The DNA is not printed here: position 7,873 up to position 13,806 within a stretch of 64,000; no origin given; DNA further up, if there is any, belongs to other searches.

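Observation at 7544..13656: ComEB-type deaminase tightly followed by a 1877-aa Upf1-like helicase with an endonuclease-fold domain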

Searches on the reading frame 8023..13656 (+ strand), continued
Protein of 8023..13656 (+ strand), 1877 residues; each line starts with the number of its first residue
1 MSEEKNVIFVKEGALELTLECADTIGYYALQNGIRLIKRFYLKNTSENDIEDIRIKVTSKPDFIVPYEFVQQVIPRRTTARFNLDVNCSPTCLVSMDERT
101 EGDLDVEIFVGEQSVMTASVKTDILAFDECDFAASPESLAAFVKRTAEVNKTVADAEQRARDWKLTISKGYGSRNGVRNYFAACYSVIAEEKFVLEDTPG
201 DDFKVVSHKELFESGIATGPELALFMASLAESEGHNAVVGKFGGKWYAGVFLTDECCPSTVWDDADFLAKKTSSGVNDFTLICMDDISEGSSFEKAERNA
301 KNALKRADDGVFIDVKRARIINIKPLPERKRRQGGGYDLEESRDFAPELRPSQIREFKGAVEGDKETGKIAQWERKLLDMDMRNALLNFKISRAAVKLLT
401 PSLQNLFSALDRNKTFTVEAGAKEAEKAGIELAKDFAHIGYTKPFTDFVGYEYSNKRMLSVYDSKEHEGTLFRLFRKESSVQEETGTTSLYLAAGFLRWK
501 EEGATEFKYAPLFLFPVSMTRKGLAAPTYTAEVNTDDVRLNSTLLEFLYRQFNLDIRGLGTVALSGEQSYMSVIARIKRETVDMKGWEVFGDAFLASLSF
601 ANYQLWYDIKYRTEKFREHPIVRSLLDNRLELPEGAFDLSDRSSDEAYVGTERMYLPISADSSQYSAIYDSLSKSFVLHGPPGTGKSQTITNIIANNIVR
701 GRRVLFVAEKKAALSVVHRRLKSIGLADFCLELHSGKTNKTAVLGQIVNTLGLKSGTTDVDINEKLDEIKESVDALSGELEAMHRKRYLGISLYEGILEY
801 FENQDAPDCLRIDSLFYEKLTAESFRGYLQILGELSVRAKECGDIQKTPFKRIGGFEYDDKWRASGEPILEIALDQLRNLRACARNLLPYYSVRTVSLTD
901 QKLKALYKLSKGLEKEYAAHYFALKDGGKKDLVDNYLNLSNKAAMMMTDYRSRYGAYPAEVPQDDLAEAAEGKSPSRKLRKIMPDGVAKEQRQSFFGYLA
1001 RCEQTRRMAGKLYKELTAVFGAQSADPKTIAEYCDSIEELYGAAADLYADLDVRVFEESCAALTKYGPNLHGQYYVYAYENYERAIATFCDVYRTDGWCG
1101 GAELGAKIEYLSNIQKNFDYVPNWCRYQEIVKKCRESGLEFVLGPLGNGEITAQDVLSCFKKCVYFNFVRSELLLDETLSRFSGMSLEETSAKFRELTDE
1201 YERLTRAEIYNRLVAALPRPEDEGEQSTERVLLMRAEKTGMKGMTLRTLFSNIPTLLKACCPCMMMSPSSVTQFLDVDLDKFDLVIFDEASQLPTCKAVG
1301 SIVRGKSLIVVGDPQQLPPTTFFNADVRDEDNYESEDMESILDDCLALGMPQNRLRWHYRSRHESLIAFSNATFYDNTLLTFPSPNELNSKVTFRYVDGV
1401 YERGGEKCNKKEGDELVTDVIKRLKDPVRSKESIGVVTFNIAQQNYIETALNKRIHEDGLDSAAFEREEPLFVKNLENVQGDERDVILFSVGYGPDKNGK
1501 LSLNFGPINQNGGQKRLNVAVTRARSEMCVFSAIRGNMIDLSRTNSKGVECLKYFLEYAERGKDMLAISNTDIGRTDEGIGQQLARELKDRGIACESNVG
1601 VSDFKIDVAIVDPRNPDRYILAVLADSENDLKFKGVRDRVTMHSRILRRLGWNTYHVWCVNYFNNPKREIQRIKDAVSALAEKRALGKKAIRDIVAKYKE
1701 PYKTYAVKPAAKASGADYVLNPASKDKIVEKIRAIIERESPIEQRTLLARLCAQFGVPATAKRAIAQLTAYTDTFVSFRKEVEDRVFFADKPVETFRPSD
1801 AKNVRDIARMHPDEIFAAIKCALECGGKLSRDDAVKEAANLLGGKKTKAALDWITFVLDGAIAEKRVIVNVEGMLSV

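Call 20: find_homologous_proteins(query=window:8023-13653:+, max_evalue=1e-10)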
Query window:8023-13653:+ (1877 aa): 114 proteins with E <= 1e-10 among 8000 candidates.
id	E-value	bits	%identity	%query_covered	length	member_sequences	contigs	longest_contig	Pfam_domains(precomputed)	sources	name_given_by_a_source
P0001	0.0e+0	4271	100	100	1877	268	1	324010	PF13195.12,PF13087.13,PF13086.13,PF01443.25,PF13604.13,PF13245.13,PF18741.8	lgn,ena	-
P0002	0.0e+0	3829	88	100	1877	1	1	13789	PF13195.12,PF13087.13,PF13086.13,PF01443.25,PF13604.13,PF13245.13,PF18741.8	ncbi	-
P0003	0.0e+0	3598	82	100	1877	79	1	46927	PF13195.12,PF13087.13,PF13086.13,PF01443.25,PF13604.13,PF13245.13,PF18741.8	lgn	-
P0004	0.0e+0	2618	61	99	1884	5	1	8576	PF13195.12,PF13087.13,PF13086.13,PF01443.25,PF13604.13,PF13245.13,PF18741.8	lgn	-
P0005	0.0e+0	2606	61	99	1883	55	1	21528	PF13195.12,PF13087.13,PF13086.13,PF01443.25,PF13604.13,PF13245.13,PF18741.8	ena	-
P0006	0.0e+0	2577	60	99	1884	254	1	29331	PF13195.12,PF13087.13,PF13086.13,PF01443.25,PF13604.13,PF13245.13,PF18741.8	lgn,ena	-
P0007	0.0e+0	2542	59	99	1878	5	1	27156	PF13195.12,PF13087.13,PF13086.13,PF13604.13,PF13245.13,PF18741.8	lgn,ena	-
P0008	0.0e+0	2538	59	99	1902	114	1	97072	PF13195.12,PF13087.13,PF13086.13,PF01443.25,PF13604.13,PF13245.13,PF18741.8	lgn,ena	-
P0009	0.0e+0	2538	59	99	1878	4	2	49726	PF13195.12,PF13087.13,PF13086.13,PF13604.13,PF13245.13,PF18741.8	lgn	-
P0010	0.0e+0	2533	59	99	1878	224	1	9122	PF13195.12,PF13087.13,PF13086.13,PF01443.25,PF13604.13,PF13245.13,PF18741.8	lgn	-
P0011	0.0e+0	2526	59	99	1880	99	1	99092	PF13195.12,PF13087.13,PF13086.13,PF13604.13,PF13245.13,PF18741.8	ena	-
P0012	0.0e+0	2522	59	100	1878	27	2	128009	PF13195.12,PF13087.13,PF13086.13,PF01443.25,PF13604.13,PF13245.13,PF18741.8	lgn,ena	-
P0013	0.0e+0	2519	59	99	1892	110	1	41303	PF13195.12,PF13087.13,PF13086.13,PF01443.25,PF13604.13,PF13245.13,PF18741.8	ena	-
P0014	0.0e+0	2518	59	99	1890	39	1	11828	PF13195.12,PF13087.13,PF13086.13,PF01443.25,PF13604.13,PF13245.13,PF18741.8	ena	-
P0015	0.0e+0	2516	59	99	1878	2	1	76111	PF13195.12,PF13087.13,PF13086.13,PF13604.13,PF13245.13,PF18741.8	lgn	-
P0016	0.0e+0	2515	59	99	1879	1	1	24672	PF13195.12,PF13087.13,PF13086.13,PF01443.25,PF13604.13,PF13245.13,PF18741.8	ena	-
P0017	0.0e+0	2507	58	99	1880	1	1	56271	PF13195.12,PF13087.13,PF13086.13,PF01443.25,PF13604.13,PF13245.13,PF18741.8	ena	-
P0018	0.0e+0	2506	58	99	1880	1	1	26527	PF13195.12,PF13087.13,PF13086.13,PF01443.25,PF13604.13,PF13245.13,PF18741.8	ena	-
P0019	0.0e+0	2506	58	99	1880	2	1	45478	PF13195.12,PF13087.13,PF13086.13,PF01443.25,PF13604.13,PF13245.13,PF18741.8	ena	-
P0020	0.0e+0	2506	58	99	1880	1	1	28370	PF13195.12,PF13087.13,PF13086.13,PF01443.25,PF13604.13,PF13245.13,PF18741.8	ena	-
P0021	0.0e+0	2506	58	99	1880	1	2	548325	PF13195.12,PF13087.13,PF13086.13,PF01443.25,PF13604.13,PF13245.13,PF18741.8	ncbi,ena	-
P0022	0.0e+0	2506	58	99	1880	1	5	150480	PF13195.12,PF13087.13,PF13086.13,PF01443.25,PF13604.13,PF13245.13,PF18741.8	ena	-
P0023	0.0e+0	2506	58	99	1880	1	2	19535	PF13195.12,PF13087.13,PF13086.13,PF01443.25,PF13604.13,PF13245.13,PF18741.8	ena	-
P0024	0.0e+0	2506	58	99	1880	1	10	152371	PF13195.12,PF13087.13,PF13086.13,PF01443.25,PF13604.13,PF13245.13,PF18741.8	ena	-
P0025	0.0e+0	2505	58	99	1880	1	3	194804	PF13195.12,PF13087.13,PF13086.13,PF01443.25,PF13604.13,PF13245.13,PF18741.8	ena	-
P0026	0.0e+0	2505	58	99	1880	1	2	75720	PF13195.12,PF13087.13,PF13086.13,PF01443.25,PF13604.13,PF13245.13,PF18741.8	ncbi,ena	-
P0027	0.0e+0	2505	58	99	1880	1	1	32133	PF13195.12,PF13087.13,PF13086.13,PF01443.25,PF13604.13,PF13245.13,PF18741.8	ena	-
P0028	0.0e+0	2505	58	100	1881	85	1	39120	PF13195.12,PF13087.13,PF13086.13,PF01443.25,PF13604.13,PF13245.13,PF18741.8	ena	-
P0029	0.0e+0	2504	58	99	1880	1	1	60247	PF13195.12,PF13087.13,PF13086.13,PF01443.25,PF13604.13,PF13245.13,PF18741.8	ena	-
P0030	0.0e+0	2504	58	99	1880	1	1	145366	PF13195.12,PF13087.13,PF13086.13,PF01443.25,PF13604.13,PF13245.13,PF18741.8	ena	-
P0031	0.0e+0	2504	58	99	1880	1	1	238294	PF13195.12,PF13087.13,PF13086.13,PF01443.25,PF13604.13,PF13245.13,PF18741.8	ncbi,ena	-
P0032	0.0e+0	2504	58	99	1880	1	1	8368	PF13195.12,PF13087.13,PF13086.13,PF01443.25,PF13604.13,PF13245.13,PF18741.8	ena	-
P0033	0.0e+0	2503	58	99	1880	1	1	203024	PF13195.12,PF13087.13,PF13086.13,PF01443.25,PF13604.13,PF13245.13,PF18741.8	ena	-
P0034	0.0e+0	2503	58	99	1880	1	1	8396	PF13195.12,PF13087.13,PF13086.13,PF01443.25,PF13604.13,PF13245.13,PF18741.8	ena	-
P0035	0.0e+0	2502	59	99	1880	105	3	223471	PF13195.12,PF13087.13,PF13086.13,PF13604.13,PF13245.13,PF18741.8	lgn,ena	-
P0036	0.0e+0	2502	58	99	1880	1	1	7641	PF13195.12,PF13087.13,PF13086.13,PF01443.25,PF13604.13,PF13245.13,PF18741.8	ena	-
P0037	0.0e+0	2501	58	99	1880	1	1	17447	PF13195.12,PF13087.13,PF13086.13,PF01443.25,PF13604.13,PF13245.13,PF18741.8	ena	-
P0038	0.0e+0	2501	58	99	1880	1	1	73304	PF13195.12,PF13087.13,PF13086.13,PF01443.25,PF13604.13,PF13245.13,PF18741.8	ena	-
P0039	0.0e+0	2500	58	100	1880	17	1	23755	PF13195.12,PF13087.13,PF13086.13,PF13604.13,PF13245.13,PF18741.8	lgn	-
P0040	0.0e+0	2498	58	99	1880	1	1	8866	PF13195.12,PF13087.13,PF13086.13,PF01443.25,PF13604.13,PF13245.13,PF18741.8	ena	-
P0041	0.0e+0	2497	58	99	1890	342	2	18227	PF13195.12,PF13087.13,PF13086.13,PF01443.25,PF13604.13,PF13245.13,PF18741.8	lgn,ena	-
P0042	0.0e+0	2495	58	99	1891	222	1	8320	PF13195.12,PF13087.13,PF13086.13,PF01443.25,PF13604.13,PF13245.13,PF18741.8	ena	-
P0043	0.0e+0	2490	59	99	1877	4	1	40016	PF13195.12,PF13087.13,PF13086.13,PF13604.13,PF13245.13,PF18741.8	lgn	-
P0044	0.0e+0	2489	59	99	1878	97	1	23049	PF13195.12,PF13087.13,PF13086.13,PF13604.13,PF13245.13,PF18741.8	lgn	-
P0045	0.0e+0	2463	57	100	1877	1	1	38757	PF13195.12,PF13087.13,PF13086.13,PF01443.25,PF13604.13,PF13245.13,PF18741.8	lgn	-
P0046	0.0e+0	2448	57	99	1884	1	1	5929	PF13195.12,PF13087.13,PF13086.13,PF01443.25,PF13604.13,PF13245.13,PF18741.8,PF04851.22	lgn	-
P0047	0.0e+0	2431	57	99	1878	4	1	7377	PF13195.12,PF13087.13,PF13086.13,PF01443.25,PF13604.13,PF13245.13,PF18741.8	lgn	-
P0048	0.0e+0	2426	56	99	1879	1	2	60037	PF13195.12,PF13087.13,PF13086.13,PF01443.25,PF13604.13,PF13245.13,PF18741.8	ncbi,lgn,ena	-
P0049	0.0e+0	2400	56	99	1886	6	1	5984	PF13195.12,PF13087.13,PF13086.13,PF01443.25,PF13604.13,PF13245.13,PF18741.8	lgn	-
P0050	0.0e+0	2386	55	100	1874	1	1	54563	PF13195.12,PF13087.13,PF13086.13,PF13245.13,PF18741.8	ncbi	-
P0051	0.0e+0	2374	55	100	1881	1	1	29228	PF13195.12,PF13087.13,PF13086.13,PF13604.13,PF13245.13,PF18741.8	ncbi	-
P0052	0.0e+0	2255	53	99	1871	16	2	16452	PF13195.12,PF13087.13,PF13086.13,PF13604.13,PF13245.13,PF18741.8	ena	-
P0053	0.0e+0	2171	52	100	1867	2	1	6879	PF13195.12,PF13087.13,PF13086.13,PF01443.25,PF13604.13,PF13245.13,PF18741.8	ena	-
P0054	0.0e+0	2155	51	99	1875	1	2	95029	PF13195.12,PF13087.13,PF13086.13,PF01443.25,PF13604.13,PF13245.13,PF18741.8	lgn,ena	-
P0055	0.0e+0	2148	51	99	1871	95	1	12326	PF13195.12,PF13087.13,PF13086.13,PF13604.13,PF13245.13,PF18741.8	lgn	-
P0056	0.0e+0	2109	51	99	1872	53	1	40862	PF13195.12,PF13087.13,PF13086.13,PF01443.25,PF13604.13,PF13245.13,PF18741.8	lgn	-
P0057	0.0e+0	2098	51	99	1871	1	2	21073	PF13195.12,PF13087.13,PF13086.13,PF13604.13,PF13245.13,PF18741.8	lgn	-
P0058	0.0e+0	2097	51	99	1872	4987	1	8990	PF13195.12,PF13087.13,PF13086.13,PF01443.25,PF13604.13,PF13245.13,PF18741.8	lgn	-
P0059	0.0e+0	1974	49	100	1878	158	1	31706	PF13195.12,PF13087.13,PF13086.13,PF01443.25,PF13604.13,PF13245.13,PF18741.8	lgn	-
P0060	0.0e+0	1954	48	100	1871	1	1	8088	PF13195.12,PF13087.13,PF13086.13,PF13604.13,PF13245.13,PF18741.8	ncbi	-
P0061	0.0e+0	1948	49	99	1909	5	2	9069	PF13195.12,PF13087.13,PF13086.13,PF01443.25,PF13604.13,PF13245.13,PF18741.8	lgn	-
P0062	0.0e+0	1947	48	99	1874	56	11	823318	PF13195.12,PF13087.13,PF13086.13,PF01443.25,PF13604.13,PF13245.13,PF18741.8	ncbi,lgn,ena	-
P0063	0.0e+0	1908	48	99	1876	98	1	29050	PF13195.12,PF13087.13,PF13086.13,PF13604.13,PF13245.13,PF18741.8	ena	-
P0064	0.0e+0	1684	54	73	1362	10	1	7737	PF13195.12,PF13086.13,PF13604.13,PF13245.13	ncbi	ncbi:MAG: DUF4011 domain-containing protein, partial [Clostridia bacterium]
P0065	0.0e+0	1290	54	58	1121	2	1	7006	PF13195.12,PF13086.13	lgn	-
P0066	0.0e+0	1277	50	63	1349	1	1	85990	PF13195.12,PF13086.13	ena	-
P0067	0.0e+0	1236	55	53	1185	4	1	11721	PF13195.12,PF13086.13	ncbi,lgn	-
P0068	0.0e+0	1172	37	94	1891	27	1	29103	PF13195.12,PF13087.13,PF13086.13,PF01443.25,PF13604.13,PF13245.13,PF18741.8,PF04851.22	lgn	-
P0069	0.0e+0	1172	36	99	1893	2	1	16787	PF13195.12,PF13087.13,PF13086.13,PF01443.25,PF13604.13,PF13245.13,PF18741.8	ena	-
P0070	0.0e+0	1153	37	94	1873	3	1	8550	PF13195.12,PF13087.13,PF13086.13,PF01443.25,PF13604.13,PF13245.13,PF18741.8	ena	-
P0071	3.6e-230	785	42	32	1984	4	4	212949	PF11784.14,PF13195.12,PF13087.13,PF13086.13,PF01443.25,PF13604.13,PF13245.13,PF18741.8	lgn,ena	-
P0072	2.7e-229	782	32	90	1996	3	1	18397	PF11784.14,PF13195.12,PF13087.13,PF13086.13,PF00270.36,PF13604.13,PF13245.13,PF18741.8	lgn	-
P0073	2.1e-224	766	38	34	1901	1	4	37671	PF11784.14,PF13195.12,PF13087.13,PF13086.13,PF13604.13,PF13245.13,PF18741.8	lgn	-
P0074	1.1e-223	764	31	89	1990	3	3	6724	PF11784.14,PF13195.12,PF13087.13,PF13086.13,PF13604.13,PF13245.13,PF18741.8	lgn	-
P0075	2.8e-223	763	34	42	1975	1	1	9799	PF11784.14,PF13195.12,PF13087.13,PF13086.13,PF13604.13,PF13245.13,PF18741.8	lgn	-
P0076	1.9e-222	760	42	33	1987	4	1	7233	PF11784.14,PF13195.12,PF13087.13,PF13086.13,PF01443.25,PF13604.13,PF13245.13,PF18741.8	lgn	-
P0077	3.7e-222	759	34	41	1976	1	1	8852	PF11784.14,PF13195.12,PF13087.13,PF13086.13,PF13604.13,PF13245.13,PF18741.8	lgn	-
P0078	3.0e-221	756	31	89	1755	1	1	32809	PF13195.12,PF13087.13,PF13086.13,PF13604.13,PF13245.13,PF18741.8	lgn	-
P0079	2.7e-218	746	39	33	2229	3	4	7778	PF11784.14,PF13195.12,PF13087.13,PF13086.13,PF13604.13,PF13245.13,PF18741.8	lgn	-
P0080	3.5e-213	729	39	32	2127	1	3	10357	PF11784.14,PF13195.12,PF13087.13,PF13086.13,PF13604.13,PF13245.13,PF18741.8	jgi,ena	-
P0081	2.4e-212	726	33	40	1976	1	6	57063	PF11784.14,PF13195.12,PF13087.13,PF13086.13,PF13604.13,PF13245.13,PF18741.8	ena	-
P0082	7.6e-209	715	37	35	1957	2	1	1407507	PF11784.14,PF13195.12,PF13087.13,PF13086.13,PF13604.13,PF13245.13,PF18741.8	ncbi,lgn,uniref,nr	ncbi:DUF3320 domain-containing protein [Pseudoroseicyclus tamaricis]|uniref:DUF3320 domain-containin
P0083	9.1e-205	701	30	89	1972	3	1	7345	PF11784.14,PF13195.12,PF13087.13,PF13086.13,PF13604.13,PF13245.13,PF18741.8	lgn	-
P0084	5.1e-203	695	39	30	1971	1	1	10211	PF11784.14,PF13195.12,PF13087.13,PF13086.13,PF13604.13,PF13245.13,PF18741.8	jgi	jgi:very-short-patch-repair endonuclease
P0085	1.0e-202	694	42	30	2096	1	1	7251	PF11784.14,PF13195.12,PF13087.13,PF13086.13,PF13604.13,PF13245.13,PF18741.8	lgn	-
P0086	1.9e-202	693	32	89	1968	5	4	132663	PF11784.14,PF13195.12,PF13087.13,PF13086.13,PF13604.13,PF13245.13,PF18741.8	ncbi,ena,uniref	ncbi:DUF3320 domain-containing protein [uncultured Albimonas sp.]|uniref:DUF3320 domain-containing p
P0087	1.6e-200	687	31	43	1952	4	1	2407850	PF11784.14,PF13195.12,PF13087.13,PF13086.13,PF13604.13,PF13245.13,PF18741.8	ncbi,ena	-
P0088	6.8e-198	678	38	30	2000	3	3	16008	PF11784.14,PF13195.12,PF13087.13,PF13086.13,PF13604.13,PF13245.13,PF18741.8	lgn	-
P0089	4.0e-196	672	29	96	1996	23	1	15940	PF11784.14,PF13195.12,PF13087.13,PF13086.13,PF13604.13,PF13245.13,PF18741.8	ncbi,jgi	-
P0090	8.1e-196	671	37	33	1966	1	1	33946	PF11784.14,PF13195.12,PF13087.13,PF13086.13,PF13604.13,PF13245.13,PF18741.8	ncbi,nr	ncbi:DUF3320 domain-containing protein [Thioclava sp. BHET1]|nr:DUF3320 domain-containing protein [T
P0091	8.2e-190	652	38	30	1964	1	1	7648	PF11784.14,PF13195.12,PF13087.13,PF13086.13,PF13604.13,PF13245.13,PF18741.8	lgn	-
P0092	1.3e-166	575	29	44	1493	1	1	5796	PF13195.12,PF13086.13,PF01443.25,PF13604.13,PF13245.13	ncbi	ncbi:MAG: DUF4011 domain-containing protein, partial [Candidatus Riflebacteria bacterium]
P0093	9.4e-150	519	34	32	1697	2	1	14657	PF13195.12,PF13087.13,PF13086.13,PF13604.13,PF13245.13,PF18741.8,PF09848.16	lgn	-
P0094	9.9e-147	509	39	23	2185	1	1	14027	PF13195.12,PF13087.13,PF13086.13,PF18731.7,PF13604.13,PF13245.13,PF18741.8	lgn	-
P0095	1.8e-144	501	36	31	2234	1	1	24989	PF11784.14,PF13195.12,PF13087.13,PF13086.13,PF13604.13,PF13245.13,PF18741.8,PF09848.16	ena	-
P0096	6.7e-139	483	33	40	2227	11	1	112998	PF11784.14,PF13195.12,PF13087.13,PF13086.13,PF13604.13,PF13245.13,PF18741.8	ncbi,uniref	ncbi:DUF3320 domain-containing protein [Streptomyces sp. PT19]|uniref:DUF3320 domain-containing prot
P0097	8.7e-138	479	38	29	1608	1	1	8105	PF11784.14,PF13195.12,PF13087.13,PF13086.13,PF13604.13,PF13245.13,PF18741.8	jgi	jgi:very-short-patch-repair endonuclease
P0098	1.0e-136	476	26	99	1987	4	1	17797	PF13195.12,PF13087.13,PF13086.13,PF13604.13,PF13245.13,PF18741.8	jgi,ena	jgi:hypothetical protein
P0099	1.4e-132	462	33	34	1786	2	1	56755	PF13195.12,PF13087.13,PF13086.13,PF13604.13,PF13245.13,PF18741.8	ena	-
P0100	1.5e-131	458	34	31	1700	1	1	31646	PF13195.12,PF13087.13,PF13086.13,PF13604.13,PF13245.13,PF18741.8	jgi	jgi:very-short-patch-repair endonuclease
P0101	8.3e-128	446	35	30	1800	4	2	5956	PF13195.12,PF13087.13,PF13086.13,PF13604.13,PF13245.13,PF18741.8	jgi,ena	jgi:transcription elongation GreA/GreB family factor/very-short-patch-repair endonuclease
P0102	1.8e-127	445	33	34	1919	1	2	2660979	PF13195.12,PF13087.13,PF13086.13,PF13604.13,PF13245.13,PF18741.8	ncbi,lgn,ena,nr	nr:DUF4011 domain-containing protein [Pseudodesulfovibrio sp.]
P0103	1.3e-119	419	32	30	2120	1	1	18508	PF11784.14,PF13195.12,PF13087.13,PF13086.13,PF13604.13,PF13245.13,PF18741.8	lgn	-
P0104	2.5e-104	368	34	22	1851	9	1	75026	PF13195.12,PF01272.26,PF13087.13,PF13086.13,PF13604.13,PF13245.13,PF18741.8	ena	-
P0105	1.5e-91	326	37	23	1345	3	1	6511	PF13087.13,PF13086.13,PF13604.13,PF13245.13,PF18741.8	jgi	jgi:very-short-patch-repair endonuclease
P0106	1.0e-87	313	37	23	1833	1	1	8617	PF13195.12,PF13087.13,PF13086.13,PF13604.13,PF13245.13,PF18741.8,PF04851.22,PF05406.21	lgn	-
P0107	1.4e-61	226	32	23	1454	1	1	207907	PF13195.12,PF13087.13,PF13086.13,PF13604.13,PF13245.13,PF18741.8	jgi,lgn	jgi:hypothetical protein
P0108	1.2e-24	104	21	29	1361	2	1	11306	PF13195.12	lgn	-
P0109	1.0e-23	101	21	30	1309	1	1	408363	PF13195.12,PF13086.13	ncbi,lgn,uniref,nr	ncbi:DUF4011 domain-containing protein [Nesterenkonia muleiensis]|uniref:DUF4011 domain-containing p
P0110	4.8e-23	99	26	24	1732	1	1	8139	PF04480.19,PF13087.13,PF13086.13,PF13604.13,PF13245.13,PF18741.8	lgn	-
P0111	2.5e-22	96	22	31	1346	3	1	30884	PF13195.12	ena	-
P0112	4.4e-21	92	27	22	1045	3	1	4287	PF04480.19,PF13087.13,PF13086.13,PF13604.13,PF13245.13,PF18741.8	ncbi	-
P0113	1.6e-18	84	22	32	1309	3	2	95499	PF13195.12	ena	-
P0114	2.7e-11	60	26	19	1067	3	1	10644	PF13195.12,PF13086.13,PF13604.13,PF13245.13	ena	-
